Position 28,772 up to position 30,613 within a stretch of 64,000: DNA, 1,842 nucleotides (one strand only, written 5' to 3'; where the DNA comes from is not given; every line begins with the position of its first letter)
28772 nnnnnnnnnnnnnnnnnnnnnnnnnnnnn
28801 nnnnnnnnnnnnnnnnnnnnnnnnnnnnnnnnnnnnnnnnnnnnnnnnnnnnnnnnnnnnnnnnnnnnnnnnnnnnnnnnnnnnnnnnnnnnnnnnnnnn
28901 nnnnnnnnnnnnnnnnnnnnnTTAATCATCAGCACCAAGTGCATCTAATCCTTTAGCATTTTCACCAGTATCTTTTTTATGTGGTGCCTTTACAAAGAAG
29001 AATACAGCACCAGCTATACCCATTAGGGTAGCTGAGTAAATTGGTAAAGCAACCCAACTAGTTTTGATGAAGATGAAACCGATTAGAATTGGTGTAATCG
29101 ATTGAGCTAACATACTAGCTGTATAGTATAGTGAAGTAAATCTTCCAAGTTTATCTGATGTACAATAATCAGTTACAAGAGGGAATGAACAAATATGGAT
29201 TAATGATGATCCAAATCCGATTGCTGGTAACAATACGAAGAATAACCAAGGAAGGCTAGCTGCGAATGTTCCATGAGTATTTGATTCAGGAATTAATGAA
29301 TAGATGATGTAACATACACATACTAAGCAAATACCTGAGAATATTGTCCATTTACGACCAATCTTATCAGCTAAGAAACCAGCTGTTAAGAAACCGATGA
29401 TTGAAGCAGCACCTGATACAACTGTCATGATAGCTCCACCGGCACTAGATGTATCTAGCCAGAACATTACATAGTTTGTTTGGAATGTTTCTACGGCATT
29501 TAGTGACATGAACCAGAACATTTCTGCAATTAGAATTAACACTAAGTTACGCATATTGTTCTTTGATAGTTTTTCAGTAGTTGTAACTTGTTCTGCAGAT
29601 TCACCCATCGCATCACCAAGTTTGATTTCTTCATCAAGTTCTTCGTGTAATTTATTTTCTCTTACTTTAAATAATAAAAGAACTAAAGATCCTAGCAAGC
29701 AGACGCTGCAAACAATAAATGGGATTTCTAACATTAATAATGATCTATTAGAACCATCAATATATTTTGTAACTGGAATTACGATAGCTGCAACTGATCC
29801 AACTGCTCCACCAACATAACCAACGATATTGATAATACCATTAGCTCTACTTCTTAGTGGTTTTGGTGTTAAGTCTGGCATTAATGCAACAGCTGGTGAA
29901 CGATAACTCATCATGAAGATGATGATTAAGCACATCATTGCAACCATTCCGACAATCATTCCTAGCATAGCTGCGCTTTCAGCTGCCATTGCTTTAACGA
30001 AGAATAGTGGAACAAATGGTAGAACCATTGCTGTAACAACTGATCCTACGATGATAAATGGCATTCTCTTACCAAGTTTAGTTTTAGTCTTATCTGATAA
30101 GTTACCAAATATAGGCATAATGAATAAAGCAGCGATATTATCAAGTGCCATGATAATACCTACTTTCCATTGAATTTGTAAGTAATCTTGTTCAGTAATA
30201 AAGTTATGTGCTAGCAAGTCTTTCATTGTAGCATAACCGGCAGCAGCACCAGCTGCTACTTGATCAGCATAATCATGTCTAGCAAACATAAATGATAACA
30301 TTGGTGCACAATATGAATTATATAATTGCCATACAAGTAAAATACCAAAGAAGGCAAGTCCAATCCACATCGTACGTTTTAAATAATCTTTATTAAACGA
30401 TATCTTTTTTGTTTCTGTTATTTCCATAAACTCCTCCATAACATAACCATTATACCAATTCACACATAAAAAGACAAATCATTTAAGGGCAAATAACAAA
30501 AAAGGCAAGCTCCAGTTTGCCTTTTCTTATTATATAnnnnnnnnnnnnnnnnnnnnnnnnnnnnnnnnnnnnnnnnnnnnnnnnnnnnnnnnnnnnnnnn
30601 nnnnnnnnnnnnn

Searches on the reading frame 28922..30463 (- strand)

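Call 83: search_protein_families(library=pfam, proteins=[window:28922-30463:-], max_evalue=0.0001)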
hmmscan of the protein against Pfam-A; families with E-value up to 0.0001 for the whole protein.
window:28922-30463:- (513 aa): 3 families
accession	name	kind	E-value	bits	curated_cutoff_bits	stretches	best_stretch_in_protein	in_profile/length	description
PF07690.21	MFS_1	-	1.8e-28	99.9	33.4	2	312-501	7-184/347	Major Facilitator Superfamily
PF13347.12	MFS_2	-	2.3e-16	59.8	27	1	99-433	33-342/427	MFS/sugar transport protein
PF00083.30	Sugar_tr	-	6.1e-05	22.5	22.3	1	272-492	220-438/452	Sugar (and other) transporter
